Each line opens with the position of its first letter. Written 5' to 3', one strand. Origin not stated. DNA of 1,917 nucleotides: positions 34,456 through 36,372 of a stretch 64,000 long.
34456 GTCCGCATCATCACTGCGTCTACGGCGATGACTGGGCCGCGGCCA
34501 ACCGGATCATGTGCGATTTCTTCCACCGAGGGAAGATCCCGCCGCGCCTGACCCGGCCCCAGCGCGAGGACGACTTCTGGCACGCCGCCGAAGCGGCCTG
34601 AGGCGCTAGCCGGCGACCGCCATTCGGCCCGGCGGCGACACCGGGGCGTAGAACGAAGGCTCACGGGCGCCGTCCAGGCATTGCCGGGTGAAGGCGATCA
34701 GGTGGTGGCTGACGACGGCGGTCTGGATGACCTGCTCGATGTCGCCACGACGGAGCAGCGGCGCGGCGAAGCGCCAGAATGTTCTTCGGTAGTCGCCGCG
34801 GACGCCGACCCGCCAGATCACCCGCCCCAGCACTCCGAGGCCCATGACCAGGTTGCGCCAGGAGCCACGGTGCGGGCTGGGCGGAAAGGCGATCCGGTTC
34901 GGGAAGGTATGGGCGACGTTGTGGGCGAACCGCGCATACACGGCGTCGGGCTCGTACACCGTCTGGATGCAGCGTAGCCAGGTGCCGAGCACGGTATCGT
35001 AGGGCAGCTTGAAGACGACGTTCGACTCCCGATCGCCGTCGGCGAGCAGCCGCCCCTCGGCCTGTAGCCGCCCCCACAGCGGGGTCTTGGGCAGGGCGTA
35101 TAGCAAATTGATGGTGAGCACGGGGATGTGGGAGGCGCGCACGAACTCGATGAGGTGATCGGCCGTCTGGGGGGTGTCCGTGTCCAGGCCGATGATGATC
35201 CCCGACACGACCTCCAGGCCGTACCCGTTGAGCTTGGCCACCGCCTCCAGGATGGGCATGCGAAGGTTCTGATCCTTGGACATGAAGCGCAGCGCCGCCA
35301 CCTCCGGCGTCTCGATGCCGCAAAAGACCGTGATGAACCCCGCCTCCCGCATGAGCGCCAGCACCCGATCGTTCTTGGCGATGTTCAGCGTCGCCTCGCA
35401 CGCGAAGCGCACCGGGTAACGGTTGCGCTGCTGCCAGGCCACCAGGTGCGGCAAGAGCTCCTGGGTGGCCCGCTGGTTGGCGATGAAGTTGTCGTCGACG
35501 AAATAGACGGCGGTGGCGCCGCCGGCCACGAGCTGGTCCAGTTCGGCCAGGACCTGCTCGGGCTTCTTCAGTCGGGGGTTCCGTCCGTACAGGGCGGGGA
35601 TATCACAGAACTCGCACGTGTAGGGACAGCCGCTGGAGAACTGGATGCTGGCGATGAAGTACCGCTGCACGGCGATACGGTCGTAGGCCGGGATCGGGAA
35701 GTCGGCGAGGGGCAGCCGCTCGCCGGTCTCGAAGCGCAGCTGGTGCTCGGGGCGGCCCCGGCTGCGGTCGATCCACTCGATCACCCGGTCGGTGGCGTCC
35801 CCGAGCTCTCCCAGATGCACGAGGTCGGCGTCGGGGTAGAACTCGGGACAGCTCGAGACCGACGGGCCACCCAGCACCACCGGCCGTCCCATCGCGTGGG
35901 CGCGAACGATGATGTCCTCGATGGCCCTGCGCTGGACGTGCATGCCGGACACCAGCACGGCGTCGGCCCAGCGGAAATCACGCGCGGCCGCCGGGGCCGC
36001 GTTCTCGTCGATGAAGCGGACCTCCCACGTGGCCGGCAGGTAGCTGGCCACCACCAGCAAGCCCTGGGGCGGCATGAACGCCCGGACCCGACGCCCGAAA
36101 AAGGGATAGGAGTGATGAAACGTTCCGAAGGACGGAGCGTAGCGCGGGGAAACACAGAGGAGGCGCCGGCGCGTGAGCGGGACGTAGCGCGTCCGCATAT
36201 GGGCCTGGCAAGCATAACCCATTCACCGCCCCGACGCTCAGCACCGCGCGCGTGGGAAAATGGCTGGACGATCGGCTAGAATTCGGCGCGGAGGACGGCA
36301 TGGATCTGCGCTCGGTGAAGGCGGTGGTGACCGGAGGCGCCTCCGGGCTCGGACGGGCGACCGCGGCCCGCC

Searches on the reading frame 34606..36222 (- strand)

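Call 51: search_protein_families(library=pfam, proteins=[window:34606-36222:-], max_evalue=0.00001)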
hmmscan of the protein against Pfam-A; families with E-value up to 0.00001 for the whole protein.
window:34606-36222:- (538 aa): 3 families
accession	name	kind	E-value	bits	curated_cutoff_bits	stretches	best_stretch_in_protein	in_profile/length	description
PF13282.11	DUF4070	-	2.4e-31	109.1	22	1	380-518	1-141/144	Domain of unknown function (DUF4070)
PF04055.27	Radical_SAM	-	7.5e-17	62.4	29.5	1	193-361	1-166/166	Radical SAM superfamily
PF02310.24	B12-binding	-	1.1e-10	41.8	32.1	1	45-144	7-117/121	B12 binding domain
